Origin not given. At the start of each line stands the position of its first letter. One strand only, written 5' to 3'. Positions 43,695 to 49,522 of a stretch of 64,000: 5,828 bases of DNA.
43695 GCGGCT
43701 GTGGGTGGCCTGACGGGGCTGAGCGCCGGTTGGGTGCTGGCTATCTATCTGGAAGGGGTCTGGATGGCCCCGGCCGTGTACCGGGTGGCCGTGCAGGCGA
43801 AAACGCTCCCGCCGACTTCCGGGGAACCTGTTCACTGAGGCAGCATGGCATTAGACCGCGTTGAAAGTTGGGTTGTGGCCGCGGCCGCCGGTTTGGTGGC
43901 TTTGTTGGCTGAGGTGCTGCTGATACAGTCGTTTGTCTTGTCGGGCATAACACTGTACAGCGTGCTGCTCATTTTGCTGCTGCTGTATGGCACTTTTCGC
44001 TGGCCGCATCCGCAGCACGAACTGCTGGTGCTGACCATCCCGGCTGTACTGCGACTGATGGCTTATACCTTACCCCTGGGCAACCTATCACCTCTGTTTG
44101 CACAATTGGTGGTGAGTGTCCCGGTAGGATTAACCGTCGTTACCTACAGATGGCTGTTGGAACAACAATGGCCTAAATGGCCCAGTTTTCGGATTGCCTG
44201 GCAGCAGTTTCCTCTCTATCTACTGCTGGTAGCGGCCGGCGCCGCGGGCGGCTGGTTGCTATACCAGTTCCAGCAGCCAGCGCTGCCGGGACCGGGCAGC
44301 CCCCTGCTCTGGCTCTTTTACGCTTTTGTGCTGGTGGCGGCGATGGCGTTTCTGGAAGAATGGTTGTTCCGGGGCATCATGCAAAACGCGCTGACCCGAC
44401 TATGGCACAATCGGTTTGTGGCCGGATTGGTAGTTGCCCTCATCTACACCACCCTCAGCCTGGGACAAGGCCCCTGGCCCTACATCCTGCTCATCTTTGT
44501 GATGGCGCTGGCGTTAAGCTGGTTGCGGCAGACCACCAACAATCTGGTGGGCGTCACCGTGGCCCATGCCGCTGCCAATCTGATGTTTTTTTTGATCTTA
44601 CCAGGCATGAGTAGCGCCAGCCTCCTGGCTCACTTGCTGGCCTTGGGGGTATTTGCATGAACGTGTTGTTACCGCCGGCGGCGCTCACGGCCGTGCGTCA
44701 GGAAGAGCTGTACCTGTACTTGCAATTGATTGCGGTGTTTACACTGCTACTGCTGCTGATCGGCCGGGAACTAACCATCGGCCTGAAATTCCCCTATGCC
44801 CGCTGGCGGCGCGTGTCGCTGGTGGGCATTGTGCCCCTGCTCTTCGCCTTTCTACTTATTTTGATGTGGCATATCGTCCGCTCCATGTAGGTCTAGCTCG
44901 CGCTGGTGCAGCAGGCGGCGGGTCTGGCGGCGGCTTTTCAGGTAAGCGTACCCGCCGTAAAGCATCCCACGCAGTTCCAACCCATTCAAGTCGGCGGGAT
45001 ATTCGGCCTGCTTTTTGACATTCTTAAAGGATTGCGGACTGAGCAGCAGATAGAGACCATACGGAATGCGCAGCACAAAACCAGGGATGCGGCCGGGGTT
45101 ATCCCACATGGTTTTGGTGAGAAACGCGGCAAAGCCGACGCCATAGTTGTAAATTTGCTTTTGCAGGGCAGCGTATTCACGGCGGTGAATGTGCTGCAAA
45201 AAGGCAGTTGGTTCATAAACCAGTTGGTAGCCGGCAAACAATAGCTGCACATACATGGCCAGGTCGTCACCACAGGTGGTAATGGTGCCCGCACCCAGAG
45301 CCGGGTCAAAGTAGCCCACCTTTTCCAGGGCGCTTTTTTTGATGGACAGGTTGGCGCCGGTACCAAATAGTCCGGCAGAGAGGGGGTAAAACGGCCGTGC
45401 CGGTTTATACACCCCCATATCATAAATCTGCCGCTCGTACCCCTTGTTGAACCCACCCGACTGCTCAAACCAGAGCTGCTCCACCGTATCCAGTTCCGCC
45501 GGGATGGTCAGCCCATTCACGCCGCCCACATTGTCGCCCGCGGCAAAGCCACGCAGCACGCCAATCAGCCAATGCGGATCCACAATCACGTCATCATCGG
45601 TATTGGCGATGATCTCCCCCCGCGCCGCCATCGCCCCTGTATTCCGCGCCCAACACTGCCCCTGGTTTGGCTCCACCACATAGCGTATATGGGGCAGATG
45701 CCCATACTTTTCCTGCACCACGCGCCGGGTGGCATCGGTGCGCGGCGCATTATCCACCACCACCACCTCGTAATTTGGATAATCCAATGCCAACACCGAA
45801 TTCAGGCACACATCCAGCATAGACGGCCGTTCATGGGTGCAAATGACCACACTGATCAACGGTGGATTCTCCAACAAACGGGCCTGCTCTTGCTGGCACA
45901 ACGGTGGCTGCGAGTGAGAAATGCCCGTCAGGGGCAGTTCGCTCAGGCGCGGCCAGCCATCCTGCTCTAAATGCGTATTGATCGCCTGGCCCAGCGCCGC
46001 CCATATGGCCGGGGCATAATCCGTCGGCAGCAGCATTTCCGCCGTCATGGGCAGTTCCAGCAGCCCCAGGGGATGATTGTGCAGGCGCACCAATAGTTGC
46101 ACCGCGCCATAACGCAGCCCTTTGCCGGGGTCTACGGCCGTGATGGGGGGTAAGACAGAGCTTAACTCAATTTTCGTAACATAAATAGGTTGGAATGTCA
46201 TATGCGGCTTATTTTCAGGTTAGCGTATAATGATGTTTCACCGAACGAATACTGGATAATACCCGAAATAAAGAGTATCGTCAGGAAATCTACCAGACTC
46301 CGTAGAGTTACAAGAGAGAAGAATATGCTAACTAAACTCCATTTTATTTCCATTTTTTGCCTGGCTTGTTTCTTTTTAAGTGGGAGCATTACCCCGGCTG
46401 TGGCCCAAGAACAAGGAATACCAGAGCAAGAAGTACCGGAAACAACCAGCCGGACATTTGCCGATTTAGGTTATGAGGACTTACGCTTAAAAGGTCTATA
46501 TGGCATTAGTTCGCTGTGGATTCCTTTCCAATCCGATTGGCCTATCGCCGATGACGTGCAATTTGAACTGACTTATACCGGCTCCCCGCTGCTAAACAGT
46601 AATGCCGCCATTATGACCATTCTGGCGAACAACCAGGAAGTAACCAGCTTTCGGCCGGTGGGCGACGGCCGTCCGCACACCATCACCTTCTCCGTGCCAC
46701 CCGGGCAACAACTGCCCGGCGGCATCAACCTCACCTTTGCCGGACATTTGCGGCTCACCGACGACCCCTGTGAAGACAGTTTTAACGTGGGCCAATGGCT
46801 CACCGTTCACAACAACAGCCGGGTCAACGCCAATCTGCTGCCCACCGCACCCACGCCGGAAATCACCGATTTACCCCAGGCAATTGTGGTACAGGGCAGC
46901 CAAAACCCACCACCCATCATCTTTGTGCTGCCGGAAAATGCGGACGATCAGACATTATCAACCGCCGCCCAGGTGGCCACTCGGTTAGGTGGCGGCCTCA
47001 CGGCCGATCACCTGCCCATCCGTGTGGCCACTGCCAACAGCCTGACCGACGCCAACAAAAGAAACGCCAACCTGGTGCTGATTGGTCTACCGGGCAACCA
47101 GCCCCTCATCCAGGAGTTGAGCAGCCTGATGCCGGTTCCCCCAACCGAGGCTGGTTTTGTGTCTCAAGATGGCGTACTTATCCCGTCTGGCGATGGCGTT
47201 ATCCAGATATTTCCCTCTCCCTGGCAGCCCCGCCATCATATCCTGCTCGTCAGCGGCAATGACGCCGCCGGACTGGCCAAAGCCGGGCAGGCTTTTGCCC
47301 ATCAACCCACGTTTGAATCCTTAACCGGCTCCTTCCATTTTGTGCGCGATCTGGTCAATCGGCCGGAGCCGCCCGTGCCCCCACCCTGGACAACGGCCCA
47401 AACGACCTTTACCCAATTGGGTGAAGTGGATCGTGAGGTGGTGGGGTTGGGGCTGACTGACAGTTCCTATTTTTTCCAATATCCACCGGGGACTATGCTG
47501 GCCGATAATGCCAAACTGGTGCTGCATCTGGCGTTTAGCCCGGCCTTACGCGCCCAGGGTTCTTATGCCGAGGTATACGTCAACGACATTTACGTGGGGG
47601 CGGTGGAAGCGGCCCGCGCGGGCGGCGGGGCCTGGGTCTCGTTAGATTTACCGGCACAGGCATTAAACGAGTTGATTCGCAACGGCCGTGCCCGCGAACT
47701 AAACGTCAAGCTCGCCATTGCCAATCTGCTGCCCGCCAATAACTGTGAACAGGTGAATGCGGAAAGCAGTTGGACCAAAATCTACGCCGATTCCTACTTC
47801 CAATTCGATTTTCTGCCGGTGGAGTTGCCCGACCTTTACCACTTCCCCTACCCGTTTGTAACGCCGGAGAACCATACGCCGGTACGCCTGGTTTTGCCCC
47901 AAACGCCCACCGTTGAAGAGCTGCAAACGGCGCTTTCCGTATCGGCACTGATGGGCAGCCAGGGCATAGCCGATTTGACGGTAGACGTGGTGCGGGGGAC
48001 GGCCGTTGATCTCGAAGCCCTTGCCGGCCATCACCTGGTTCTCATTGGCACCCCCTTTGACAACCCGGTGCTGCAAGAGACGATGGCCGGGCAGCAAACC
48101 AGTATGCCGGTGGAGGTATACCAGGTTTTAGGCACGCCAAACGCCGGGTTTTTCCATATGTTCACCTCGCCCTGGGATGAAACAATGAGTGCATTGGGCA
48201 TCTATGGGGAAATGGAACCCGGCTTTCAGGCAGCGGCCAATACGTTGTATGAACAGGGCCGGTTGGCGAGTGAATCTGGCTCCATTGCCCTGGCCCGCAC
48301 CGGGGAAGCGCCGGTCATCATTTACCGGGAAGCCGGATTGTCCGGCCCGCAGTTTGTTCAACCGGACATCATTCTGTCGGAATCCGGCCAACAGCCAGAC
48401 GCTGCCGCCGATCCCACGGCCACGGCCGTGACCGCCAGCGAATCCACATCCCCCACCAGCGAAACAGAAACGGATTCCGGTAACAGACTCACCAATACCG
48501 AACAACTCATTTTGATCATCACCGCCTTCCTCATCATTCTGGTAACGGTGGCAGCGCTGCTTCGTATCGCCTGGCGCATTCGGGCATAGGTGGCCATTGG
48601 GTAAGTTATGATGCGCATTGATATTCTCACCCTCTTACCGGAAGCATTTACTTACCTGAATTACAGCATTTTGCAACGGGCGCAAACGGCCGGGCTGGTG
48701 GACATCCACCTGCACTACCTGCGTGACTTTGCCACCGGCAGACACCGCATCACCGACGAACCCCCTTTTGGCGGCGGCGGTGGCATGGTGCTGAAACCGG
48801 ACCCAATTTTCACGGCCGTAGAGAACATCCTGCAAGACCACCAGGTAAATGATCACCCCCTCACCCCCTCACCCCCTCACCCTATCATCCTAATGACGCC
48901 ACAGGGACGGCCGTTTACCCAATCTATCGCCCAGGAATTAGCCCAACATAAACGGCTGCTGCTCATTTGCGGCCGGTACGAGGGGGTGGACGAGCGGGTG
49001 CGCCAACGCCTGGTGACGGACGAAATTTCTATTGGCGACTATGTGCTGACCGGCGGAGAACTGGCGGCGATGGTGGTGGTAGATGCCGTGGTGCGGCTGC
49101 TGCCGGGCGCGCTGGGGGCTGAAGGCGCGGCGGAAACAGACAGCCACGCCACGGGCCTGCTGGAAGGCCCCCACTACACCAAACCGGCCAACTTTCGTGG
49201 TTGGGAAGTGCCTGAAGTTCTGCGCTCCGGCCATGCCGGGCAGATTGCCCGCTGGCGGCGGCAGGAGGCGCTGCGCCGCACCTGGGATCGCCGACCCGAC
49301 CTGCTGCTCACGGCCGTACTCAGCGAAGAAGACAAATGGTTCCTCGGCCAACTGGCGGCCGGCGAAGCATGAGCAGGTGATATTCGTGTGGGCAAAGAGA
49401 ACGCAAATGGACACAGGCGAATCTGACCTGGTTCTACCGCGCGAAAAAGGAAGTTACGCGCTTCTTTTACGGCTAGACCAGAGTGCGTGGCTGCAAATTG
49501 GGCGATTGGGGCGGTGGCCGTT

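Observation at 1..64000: Highly iterated 8-bp palindrome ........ (HIP-like) saturating the window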

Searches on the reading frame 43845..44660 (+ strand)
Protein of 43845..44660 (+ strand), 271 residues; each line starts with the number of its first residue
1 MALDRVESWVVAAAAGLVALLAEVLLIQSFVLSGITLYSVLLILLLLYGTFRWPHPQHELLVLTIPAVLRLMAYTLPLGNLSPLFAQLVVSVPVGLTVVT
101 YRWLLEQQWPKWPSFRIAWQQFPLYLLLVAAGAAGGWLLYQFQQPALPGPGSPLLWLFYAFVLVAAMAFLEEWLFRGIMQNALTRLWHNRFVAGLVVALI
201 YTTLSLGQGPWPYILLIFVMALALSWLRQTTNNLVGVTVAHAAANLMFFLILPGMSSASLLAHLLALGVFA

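Call 29: search_protein_families(library=pfam, proteins=[window:43845-44660:+], max_evalue=0.0001)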
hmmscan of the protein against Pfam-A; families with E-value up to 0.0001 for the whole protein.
window:43845-44660:+ (271 aa): 1 family
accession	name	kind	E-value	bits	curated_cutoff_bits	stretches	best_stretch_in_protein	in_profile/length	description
PF02517.21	Rce1-like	-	8.7e-14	52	22.4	1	155-247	3-93/93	Type II CAAX prenyl endopeptidase Rce1-like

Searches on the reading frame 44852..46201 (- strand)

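Call 29: search_protein_families(library=pfam, proteins=[window:44852-46201:-], max_evalue=0.0001)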
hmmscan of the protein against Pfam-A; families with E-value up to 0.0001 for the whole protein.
window:44852-46201:- (449 aa): 3 families
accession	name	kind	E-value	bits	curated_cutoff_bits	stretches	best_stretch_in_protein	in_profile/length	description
PF00535.33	Glycos_transf_2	-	6.8e-27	94.9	23.3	1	117-265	1-137/168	Glycosyl transferase family 2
PF13641.12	Glyco_tranf_2_3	-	1.3e-17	65.1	27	1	113-349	1-223/230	Glycosyltransferase like family 2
PF13632.12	Glyco_trans_2_3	-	6.2e-07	29.9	27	1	201-363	5-145/198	Glycosyl transferase family group 2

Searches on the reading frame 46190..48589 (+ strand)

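Call 8: search_protein_families(library=pfam, proteins=[window:46190-48589:+])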
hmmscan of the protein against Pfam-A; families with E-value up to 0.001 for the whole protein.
window:46190-48589:+ (799 aa): 1 family
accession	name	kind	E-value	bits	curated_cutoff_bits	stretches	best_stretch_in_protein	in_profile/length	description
PF03170.19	BcsB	-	4.3e-53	181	21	1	85-642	3-546/606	Bacterial cellulose synthase subunit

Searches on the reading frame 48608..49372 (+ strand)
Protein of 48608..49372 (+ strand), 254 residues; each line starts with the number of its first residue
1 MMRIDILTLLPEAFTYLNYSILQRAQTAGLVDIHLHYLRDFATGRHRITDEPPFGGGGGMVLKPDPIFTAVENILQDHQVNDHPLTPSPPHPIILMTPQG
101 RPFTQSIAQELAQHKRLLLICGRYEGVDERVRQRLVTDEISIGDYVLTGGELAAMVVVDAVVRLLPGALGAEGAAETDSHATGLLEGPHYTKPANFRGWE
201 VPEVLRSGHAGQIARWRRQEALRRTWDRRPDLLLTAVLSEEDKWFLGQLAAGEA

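Call 29: search_protein_families(library=pfam, proteins=[window:48608-49372:+], max_evalue=0.0001)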
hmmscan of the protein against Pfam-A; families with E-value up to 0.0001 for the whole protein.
window:48608-49372:+ (254 aa): 1 family
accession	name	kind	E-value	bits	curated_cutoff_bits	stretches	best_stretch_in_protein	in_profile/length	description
PF01746.26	tRNA_m1G_MT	-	2.3e-57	194.3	27.3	1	23-230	2-195/195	tRNA (Guanine-1)-methyltransferase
